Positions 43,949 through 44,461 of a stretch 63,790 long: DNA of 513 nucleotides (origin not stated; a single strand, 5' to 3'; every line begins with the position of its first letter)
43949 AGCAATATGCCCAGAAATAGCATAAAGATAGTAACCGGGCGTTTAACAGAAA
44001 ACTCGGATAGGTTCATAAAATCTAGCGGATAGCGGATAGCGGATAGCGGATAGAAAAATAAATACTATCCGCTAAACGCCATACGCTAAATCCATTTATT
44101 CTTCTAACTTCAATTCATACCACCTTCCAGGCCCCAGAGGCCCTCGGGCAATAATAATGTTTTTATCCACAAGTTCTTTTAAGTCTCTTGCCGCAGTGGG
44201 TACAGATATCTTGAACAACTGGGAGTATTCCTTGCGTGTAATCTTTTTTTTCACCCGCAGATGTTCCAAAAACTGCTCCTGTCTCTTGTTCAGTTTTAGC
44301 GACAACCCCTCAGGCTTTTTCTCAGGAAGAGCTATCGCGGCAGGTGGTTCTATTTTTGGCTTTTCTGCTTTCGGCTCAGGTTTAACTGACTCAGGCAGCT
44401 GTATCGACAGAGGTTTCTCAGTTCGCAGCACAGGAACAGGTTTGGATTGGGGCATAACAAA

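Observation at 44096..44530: RND efflux pump with a C-terminal winged-helix (DNA-binding-like) domain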

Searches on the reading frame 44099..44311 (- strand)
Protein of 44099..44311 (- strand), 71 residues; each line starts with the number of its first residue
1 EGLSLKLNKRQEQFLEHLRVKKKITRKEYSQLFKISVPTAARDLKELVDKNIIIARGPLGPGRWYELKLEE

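Call 7: find_homologous_proteins(query=window:44099-44311:-, max_evalue=0.001)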
Query seq(71 aa) (71 aa): 17 proteins with E <= 0.001 among 18 candidates.
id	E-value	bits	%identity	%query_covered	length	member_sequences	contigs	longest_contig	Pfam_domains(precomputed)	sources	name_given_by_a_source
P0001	4.1e-23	98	69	92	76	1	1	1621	PF08220.19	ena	-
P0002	1.5e-22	96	70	89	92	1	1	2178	PF13412.13,PF08279.19,PF08220.19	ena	-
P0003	3.4e-22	95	76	77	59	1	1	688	PF08220.19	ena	-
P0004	5.9e-22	95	70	89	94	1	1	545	PF08220.19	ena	-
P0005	6.9e-22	94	76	87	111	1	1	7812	PF08220.19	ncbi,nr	ncbi:MAG: DeoR family transcriptional regulator, partial [Candidatus Omnitrophica bacterium]|nr:DeoR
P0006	5.5e-21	92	69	92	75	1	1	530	PF08220.19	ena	-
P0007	7.0e-21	91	73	87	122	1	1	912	PF08220.19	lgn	-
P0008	1.7e-20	90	67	89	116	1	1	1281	PF08220.19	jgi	jgi:predicted HTH transcriptional regulator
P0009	1.8e-20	90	69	86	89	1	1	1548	PF08220.19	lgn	-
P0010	2.7e-19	86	71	87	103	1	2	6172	PF13412.13,PF08279.19,PF08220.19,PF25213.2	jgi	-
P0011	6.5e-19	85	67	93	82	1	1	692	-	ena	-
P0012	9.9e-19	84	66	90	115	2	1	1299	PF08220.19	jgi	-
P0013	2.7e-17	80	80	65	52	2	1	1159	-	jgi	-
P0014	7.3e-17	78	61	86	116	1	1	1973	-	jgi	-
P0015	9.8e-17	78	70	75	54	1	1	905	-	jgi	jgi:predicted HTH transcriptional regulator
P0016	1.6e-14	71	60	87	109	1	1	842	PF13412.13,PF08279.19,PF08220.19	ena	-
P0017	1.2e-11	62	53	90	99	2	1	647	PF13412.13,PF08279.19,PF08220.19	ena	-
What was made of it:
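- Database searches with the tail alone return only short proteins (call 7).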

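Call 8: search_solved_structures(query=window:44099-44311:-, max_evalue=1, show_alignments=3)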
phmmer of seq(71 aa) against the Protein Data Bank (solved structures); distinct sequences matched with E-value up to 1: 24.
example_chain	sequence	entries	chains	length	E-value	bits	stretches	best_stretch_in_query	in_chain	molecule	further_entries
2d1h_A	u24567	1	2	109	0.014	19.1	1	15-56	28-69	109aa long hypothetical transcriptional regulator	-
4bh9_A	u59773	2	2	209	0.036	17.8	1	17-57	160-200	cAMP-activated global transcriptional regulator CRP | CAMP RECEPTOR PROTEIN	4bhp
1hw5_A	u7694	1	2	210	0.038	17.7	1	17-57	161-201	CATABOLITE GENE ACTIVATOR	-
1o3s_A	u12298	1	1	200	0.039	17.7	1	17-57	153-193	CATABOLITE GENE ACTIVATOR PROTEIN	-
1o3q_A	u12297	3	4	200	0.039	17.7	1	17-57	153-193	CATABOLITE GENE ACTIVATOR PROTEIN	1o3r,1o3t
6dt4_A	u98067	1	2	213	0.04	17.7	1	17-57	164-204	Cyclic AMP receptor protein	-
1cgp_A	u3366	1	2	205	0.041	17.6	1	17-57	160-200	PROTEIN (CATABOLITE GENE ACTIVATOR PROTEIN (CAP))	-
1i5z_A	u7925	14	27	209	0.041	17.6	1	17-57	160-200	CATABOLITE GENE ACTIVATOR PROTEIN | CATABOLITE GENE ACTIVATOR PROTEIN (CAP) | PROTEIN (CATABOLITE GENE ACTIVATOR PROTEIN (CAP))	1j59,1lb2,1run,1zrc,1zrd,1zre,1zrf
1i6x_A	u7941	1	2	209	0.041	17.6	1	17-57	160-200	CATABOLITE GENE ACTIVATOR PROTEIN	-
1g6n_A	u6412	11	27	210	0.041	17.6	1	17-57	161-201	CATABOLITE GENE ACTIVATOR PROTEIN | PROTEIN (CATABOLITE GENE ACTIVATOR PROTEIN) | Catabolite gene activator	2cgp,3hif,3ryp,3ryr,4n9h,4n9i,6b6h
3fwe_A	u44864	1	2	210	0.041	17.6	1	17-57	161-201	Catabolite gene activator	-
3qop_A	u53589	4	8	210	0.042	17.6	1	17-57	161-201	Catabolite gene activator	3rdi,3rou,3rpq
4i09_A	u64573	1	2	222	0.045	17.5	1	17-57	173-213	Catabolite gene activator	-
4i01_A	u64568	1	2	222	0.047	17.4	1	17-57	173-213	Catabolite gene activator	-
4hzf_A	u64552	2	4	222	0.047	17.4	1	17-57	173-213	Catabolite gene activator | cAMP-activated global transcriptional regulator CRP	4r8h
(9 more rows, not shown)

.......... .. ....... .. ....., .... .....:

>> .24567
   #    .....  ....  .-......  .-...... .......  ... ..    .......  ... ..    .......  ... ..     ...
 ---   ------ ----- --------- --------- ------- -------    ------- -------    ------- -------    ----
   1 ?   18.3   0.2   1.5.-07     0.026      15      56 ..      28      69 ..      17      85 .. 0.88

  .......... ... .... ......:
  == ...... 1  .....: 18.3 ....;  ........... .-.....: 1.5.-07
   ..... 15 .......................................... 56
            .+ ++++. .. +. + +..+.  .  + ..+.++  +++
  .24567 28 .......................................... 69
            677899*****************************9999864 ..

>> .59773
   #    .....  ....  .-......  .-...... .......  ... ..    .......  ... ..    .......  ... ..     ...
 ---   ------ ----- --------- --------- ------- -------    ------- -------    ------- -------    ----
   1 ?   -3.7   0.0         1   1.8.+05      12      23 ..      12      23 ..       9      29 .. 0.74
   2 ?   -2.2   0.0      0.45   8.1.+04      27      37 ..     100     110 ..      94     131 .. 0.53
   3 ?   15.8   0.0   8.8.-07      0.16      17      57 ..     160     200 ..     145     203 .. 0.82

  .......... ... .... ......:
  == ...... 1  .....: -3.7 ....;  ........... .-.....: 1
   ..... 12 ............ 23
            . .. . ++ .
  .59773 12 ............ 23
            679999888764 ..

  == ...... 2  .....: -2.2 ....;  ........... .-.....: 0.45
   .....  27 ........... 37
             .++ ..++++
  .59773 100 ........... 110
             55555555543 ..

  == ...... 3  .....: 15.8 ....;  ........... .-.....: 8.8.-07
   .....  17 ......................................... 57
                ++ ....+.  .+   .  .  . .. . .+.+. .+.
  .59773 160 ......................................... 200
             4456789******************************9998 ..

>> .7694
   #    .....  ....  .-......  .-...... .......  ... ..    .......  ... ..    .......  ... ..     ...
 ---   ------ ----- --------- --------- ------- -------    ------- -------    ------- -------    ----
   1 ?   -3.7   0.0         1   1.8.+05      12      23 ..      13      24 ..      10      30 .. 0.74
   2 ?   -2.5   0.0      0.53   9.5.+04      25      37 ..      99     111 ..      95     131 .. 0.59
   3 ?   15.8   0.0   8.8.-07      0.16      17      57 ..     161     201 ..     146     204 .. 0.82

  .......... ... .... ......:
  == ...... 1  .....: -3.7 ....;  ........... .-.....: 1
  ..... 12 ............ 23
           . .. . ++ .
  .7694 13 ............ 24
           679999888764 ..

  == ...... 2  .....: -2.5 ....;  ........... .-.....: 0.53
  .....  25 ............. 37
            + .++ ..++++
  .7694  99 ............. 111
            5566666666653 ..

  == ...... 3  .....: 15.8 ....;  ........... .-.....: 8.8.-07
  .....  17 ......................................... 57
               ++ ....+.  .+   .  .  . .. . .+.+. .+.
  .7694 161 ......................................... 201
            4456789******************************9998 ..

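Call 10: find_encoding_contigs(protein=P0005, flank=8000, max_places=4)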
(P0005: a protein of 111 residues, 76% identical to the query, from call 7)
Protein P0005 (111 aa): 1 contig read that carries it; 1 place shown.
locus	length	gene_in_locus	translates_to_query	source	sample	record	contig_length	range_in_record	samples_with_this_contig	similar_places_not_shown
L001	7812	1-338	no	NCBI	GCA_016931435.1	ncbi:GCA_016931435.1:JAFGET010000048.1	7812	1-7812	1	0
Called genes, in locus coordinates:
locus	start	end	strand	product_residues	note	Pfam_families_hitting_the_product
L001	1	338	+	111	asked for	PF08220:HTH_DeoR (weak)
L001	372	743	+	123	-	PF05635:23S_rRNA_IVP, PF22296:bAvd (weak)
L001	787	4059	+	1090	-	PF00873:ACR_tran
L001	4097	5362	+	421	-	PF25917:BSH_RND (weak), PF25944:Beta-barrel_RND, PF25954:Beta-barrel_RND_2, PF25990:Beta-barrel_YknX (faint)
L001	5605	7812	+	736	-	?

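Call 11: find_encoding_contigs(protein=P0010, flank=8000, max_places=4)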
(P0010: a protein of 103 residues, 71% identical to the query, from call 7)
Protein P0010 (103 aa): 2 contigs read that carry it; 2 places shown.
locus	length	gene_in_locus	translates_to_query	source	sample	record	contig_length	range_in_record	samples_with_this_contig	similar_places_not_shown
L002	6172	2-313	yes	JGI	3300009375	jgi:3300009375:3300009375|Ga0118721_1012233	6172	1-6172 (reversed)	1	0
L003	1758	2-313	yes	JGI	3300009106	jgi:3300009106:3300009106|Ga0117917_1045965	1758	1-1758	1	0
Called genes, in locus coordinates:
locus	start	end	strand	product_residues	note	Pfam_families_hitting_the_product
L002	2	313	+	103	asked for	PF25213:HVO_A0261_N (weak), PF13412:HTH_24 (weak), PF08220:HTH_DeoR, PF08279:HTH_11 (weak)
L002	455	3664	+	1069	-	PF00873:ACR_tran, PF02355:SecD_SecF_C (weak), PF00873:ACR_tran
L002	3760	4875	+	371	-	-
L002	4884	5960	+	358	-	PF00482:T2SSF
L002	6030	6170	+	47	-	?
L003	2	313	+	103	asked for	PF25213:HVO_A0261_N (weak), PF13412:HTH_24 (weak), PF08220:HTH_DeoR, PF08279:HTH_11 (weak)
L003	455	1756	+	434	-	?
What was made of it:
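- The short hits are contig-edge fragments whose frames are open to the edge and are followed by RND2 (calls 10, 11).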

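Call 13: find_related_loci(query=A1, collection=genome_contigs, flank=6000)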
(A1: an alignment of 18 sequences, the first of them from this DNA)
Query A1 (71 aa) in genome_contigs; peptide patterns used: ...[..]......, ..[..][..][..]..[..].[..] (x = any residue, [..] = any of these).
161 stretches matched a pattern; 126 encode a relative of the query (tblastn E <= 1e-3); the best 80 are kept; 80 distinct loci.
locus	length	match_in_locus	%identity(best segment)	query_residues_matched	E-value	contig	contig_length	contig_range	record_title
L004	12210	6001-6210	77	1-70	1e-33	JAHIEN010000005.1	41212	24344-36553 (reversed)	MAG: Candidatus Omnitrophota bacterium isolate KR11_0.1_MetaG.mb.20 KR11_0.1_MetaG.mb.20_k141_71775, whole genome shotgu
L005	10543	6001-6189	76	6-68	3e-30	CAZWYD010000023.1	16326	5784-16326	MAG TPA_asm: uncultured Planctomycetia bacterium isolate SRP077602_co2_310 genome assembly, contig: NODE_5345_length_163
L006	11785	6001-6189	78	6-68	2e-30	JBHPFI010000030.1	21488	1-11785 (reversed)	Candidatus Omnitrophota bacterium isolate SAG AM-311-J02 NODE_30_length_21488_cov_31.672468, whole genome shotgun sequen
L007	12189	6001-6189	73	6-68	8e-30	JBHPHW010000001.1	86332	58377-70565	Candidatus Omnitrophota bacterium isolate SAG AM-312-C06 AM-312-C06_NODE_1, whole genome shotgun sequence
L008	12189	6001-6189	75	6-68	2e-29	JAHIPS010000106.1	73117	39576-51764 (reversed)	MAG: Candidatus Omnitrophota bacterium isolate KR13_S3.mb.80 KR13_S3.mb.80_k141_493741, whole genome shotgun sequence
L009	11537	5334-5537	71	1-68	2e-29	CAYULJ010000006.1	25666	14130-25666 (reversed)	MAG TPA_asm: uncultured Planctomycetia bacterium isolate SRP167671_co1_160 genome assembly, contig: NODE_2175_length_256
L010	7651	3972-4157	77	7-68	1e-29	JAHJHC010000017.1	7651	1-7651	MAG: Candidatus Omnitrophota bacterium isolate Modern_marine_glass_biofilm.mb.96 Modern_marine_glas.mb.96_k141_102915, w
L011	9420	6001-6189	71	6-68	3e-29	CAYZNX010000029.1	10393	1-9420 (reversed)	MAG TPA_asm: uncultured Planctomycetia bacterium isolate SRP090828_co1_58 genome assembly, contig: NODE_1207_length_1039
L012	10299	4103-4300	71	6-71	6e-29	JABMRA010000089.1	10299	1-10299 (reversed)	MAG: Candidatus Omnitrophota bacterium isolate bin.352 k141_3160860, whole genome shotgun sequence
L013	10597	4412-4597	74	7-68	4e-29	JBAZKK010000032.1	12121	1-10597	MAG: Candidatus Omnitrophota bacterium isolate SO_2017_LW4_141 scaffold_10117_c1_LW137-91_2017, whole genome shotgun seq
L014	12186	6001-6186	74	7-68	9e-29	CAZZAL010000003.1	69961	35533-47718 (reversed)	MAG TPA_asm: uncultured Planctomycetia bacterium isolate SRP077602_co2_386 genome assembly, contig: NODE_558_length_6996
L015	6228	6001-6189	70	6-68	1e-28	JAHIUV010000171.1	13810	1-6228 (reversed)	MAG: Candidatus Omnitrophota bacterium isolate MM_PC_MetaG.mb.37 MM_PC_MetaG.mb.37_k141_1470166, whole genome shotgun se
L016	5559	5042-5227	74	7-68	3e-28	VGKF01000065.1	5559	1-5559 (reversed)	MAG: Candidatus Omnitrophota bacterium isolate K_DeepCast_150m_m2_086 K_DeepCast_150m_m2_086_Ga0194126_10031295, whole g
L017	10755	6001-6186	76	5-66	2e-28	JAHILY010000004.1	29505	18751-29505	MAG: Candidatus Omnitrophota bacterium isolate KR13_N2.mb.45 KR13_N2.mb.45_k141_21372, whole genome shotgun sequence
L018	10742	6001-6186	76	5-66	2e-28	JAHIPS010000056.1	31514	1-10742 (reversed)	MAG: Candidatus Omnitrophota bacterium isolate KR13_S3.mb.80 KR13_S3.mb.80_k141_243814, whole genome shotgun sequence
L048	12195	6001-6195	60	2-66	2e-25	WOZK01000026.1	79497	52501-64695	MAG: Candidatus Omnitrophota bacterium isolate WOFB22 NODE_98_length_79497_cov_62.397724, whole genome shotgun sequence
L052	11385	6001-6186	63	6-67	1e-24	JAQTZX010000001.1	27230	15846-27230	MAG: Candidatus Omnitrophota bacterium isolate STC_70 NODE_3600_length_27230_cov_2.845109_Sandtown_C, whole genome shotg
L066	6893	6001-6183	59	7-67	4e-22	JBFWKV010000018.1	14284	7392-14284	MAG: Candidatus Omnitrophota bacterium isolate CA_2019_NHSR_50 NODE_9104_length_14284_cov_3.304302_NHSR, whole genome sh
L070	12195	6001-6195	63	3-67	1e-21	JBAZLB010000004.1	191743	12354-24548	MAG: Candidatus Omnitrophota bacterium isolate SO_2017_LW4_158 scaffold_229_c1_LW137-91_2017, whole genome shotgun seque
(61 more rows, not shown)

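Call 24: predict_structure(alignment_id=A1)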
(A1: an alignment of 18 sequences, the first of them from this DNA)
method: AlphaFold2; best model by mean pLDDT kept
length: 71 residues; sequences in the alignment: 18
mean_pLDDT: 83.2   pTM: 0.64
mean pLDDT of the five models: 83.2, 82.8, 82.4, 82.4, 81.6
residues with pLDDT >= 90: 32; 70-90: 30; 50-70: 5; < 50: 4
segments of 3 or more residues with pLDDT < 50: 1-3
pLDDT, mean of each block of 10 residues (from residue 1): 60 86 90 92 91 86 82 44
secondary structure, 60 per line:
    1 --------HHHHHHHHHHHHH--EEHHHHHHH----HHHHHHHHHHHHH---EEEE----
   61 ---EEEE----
elements in order: H9-21 H26-32 H37-49 E53-56 E64-67
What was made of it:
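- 44111..44299 (-): Winged helix-turn-helix domain (aa 1114-1176); recognition helix aa 1146-1158 (44165-44203), wing aa 1162-1176. AF2 pLDDT 83.2 with wHTH topology (call 24).
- On Winged helix-turn-helix, DeoR-like (Pfam PF08220 HTH_DeoR): AF2 model with H9-21, H26-32, H37-49, E53-56 and E64-67 at pLDDT 83.2 (call 24).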

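Call 26: search_protein_representatives(alignment_id=A1)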
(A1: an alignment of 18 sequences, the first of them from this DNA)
Query: 18 sequences, 96 profile positions. Proteins with E-value up to 0.001 (for the whole library): 2039; up to 1e-10: 108; up to 1e-30: 9. The best 150 are listed.
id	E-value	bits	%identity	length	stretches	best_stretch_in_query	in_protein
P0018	4.0e-36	139.3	-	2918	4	30-95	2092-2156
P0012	6.9e-34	132.2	-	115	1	2-95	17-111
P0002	4.6e-33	129.5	-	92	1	4-95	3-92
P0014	7.5e-33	128.9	-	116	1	6-95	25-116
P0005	1.5e-32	127.8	-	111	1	7-95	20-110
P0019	2.6e-32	127.1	-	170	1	12-94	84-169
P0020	3.0e-32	126.9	-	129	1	13-95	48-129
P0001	5.0e-32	126.2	-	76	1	28-95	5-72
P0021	1.4e-31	124.8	-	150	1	8-95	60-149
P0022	2.0e-30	121.1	-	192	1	10-95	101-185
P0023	2.6e-30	120.7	-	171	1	8-95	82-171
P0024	2.6e-30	120.7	-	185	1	13-95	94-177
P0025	1.4e-29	118.4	-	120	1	9-94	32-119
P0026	1.7e-29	118.1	-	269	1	14-95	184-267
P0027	1.8e-29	118.0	-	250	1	16-95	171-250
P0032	1.1e-28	115.5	-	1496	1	18-95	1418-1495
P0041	9.2e-28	112.5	-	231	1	20-95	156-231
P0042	1.2e-27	112.1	-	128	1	26-95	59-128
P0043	2.1e-27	111.4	-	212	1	9-95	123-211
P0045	9.8e-27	109.2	-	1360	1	18-95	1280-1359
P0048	5.8e-25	103.6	-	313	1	15-95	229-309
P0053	1.0e-23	99.6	-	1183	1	15-95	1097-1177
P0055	2.3e-23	98.5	-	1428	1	29-95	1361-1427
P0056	1.0e-22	96.4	-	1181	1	14-95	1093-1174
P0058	1.8e-22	95.6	-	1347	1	4-95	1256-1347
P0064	5.6e-21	90.8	-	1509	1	12-95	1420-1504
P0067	2.1e-20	88.9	-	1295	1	9-94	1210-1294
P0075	1.7e-16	76.4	-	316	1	19-95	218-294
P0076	4.0e-16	75.2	-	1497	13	57-81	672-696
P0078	7.5e-16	74.4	-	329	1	15-94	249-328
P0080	1.7e-14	70.0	-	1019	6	30-93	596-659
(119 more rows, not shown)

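Call 28: fold_search(model_id=the predicted structure, library=pdb)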
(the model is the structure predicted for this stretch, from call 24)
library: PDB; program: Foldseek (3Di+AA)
matches with E <= 10: 1859; with E <= 0.001: 0
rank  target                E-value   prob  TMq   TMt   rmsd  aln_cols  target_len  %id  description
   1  7p6f_AAA              5.6e-03  1.00  0.77  0.55   1.9        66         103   24  1.93 A resolution X-ray crystal structure of the transcriptional regulator SrnR from Streptomyces griseus (released 2022-05-25)
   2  8cil_B                5.9e-03  1.00  0.72  0.16   2.6        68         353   32  Crystal structure of Coxiella burnetii Fic protein 2 (released 2023-11-15)
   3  4jba_B                6.4e-03  1.00  0.77  0.42   2.5        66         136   21  Crystal Structure of the Oxidized Form of MarR from E.coli (released 2013-10-16)
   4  4jba_A                6.4e-03  1.00  0.76  0.42   2.8        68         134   24  Crystal Structure of the Oxidized Form of MarR from E.coli (released 2013-10-16)
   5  3vb2_A                9.5e-03  1.00  0.77  0.42   2.7        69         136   23  Crystal Structure of the Reduced Form of MarR from E.coli (released 2013-01-30)
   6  9hl9_Sa               9.5e-03  1.00  0.62  0.55   4.1        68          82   26  CRYO-EM STRUCTURE OF LEISHMANIA MAJOR 80S RIBOSOME WITH P/E-site tRNA AND mRNA : LM14Cs1H3 sKO STRAIN (released 2025-10-15)
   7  3f72_C                1.0e-02  1.00  0.77  0.55   1.8        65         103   12  Crystal Structure of the Staphylococcus aureus pI258 CadC Metal Binding Site 2 Mutant (released 2009-04-07)
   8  5jls                  1.0e-02  1.00  0.75  0.42   2.4        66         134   21  Crystal Structure of Adhesin competence repressor (AdcR) from Streptococcus pyogenes (C-terminally His tagged) (released 2017-05-03)
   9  7p6f_BBB              1.0e-02  1.00  0.75  0.55   2.1        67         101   25  1.93 A resolution X-ray crystal structure of the transcriptional regulator SrnR from Streptomyces griseus (released 2022-05-25)
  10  3f72_B                1.1e-02  1.00  0.81  0.55   1.5        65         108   14  Crystal Structure of the Staphylococcus aureus pI258 CadC Metal Binding Site 2 Mutant (released 2009-04-07)
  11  5k5q_B                1.2e-02  1.00  0.73  0.58   2.5        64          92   17  Structure of AspA-DNA complex: novel centromere bindng protein-centromere complex (released 2016-06-01)
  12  5k5o_C                1.2e-02  1.00  0.71  0.59   2.4        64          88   20  Structure of AspA-26mer DNA complex (released 2016-06-15)
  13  4omz_C                1.2e-02  1.00  0.75  0.56   2.2        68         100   19  Crystal Structure of NolR from Sinorhizobium fredii (released 2014-04-16)
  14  3e6m_F                1.2e-02  1.00  0.79  0.41   2.5        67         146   21  The crystal structure of a MarR family transcriptional regulator from Silicibacter pomeroyi DSS. (released 2008-09-02)
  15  9ff3                  1.2e-02  1.00  0.78  0.35   2.4        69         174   19  The structure of delta-ScoC, a global regulator protein from Geobacillus kaustophilus T-1 (released 2025-06-04)
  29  8cil_A                1.9e-02  1.00  0.76  0.16   2.1        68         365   32  Crystal structure of Coxiella burnetii Fic protein 2 (released 2023-11-15)
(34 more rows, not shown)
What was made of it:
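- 44111..44299 (-): Foldseek TM 0.72-0.81 to SrnR, MarR, CadC and Fic2 (call 28).
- On Winged helix-turn-helix, DeoR-like (Pfam PF08220 HTH_DeoR): TM 0.72-0.81 to solved wHTHs (call 28).
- Closest known: C-terminal DeoR-type wHTH of class II Fic proteins. Same: It shares 32% identity and TM 0.72-0.76 with 8cil (call 28).
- Winged helices also mediate protein-protein contacts; ESCRT-II and ribosomal-protein wH domains are among the Foldseek hits (call 28). Its best structural matches are DNA-bound regulators (call 28).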
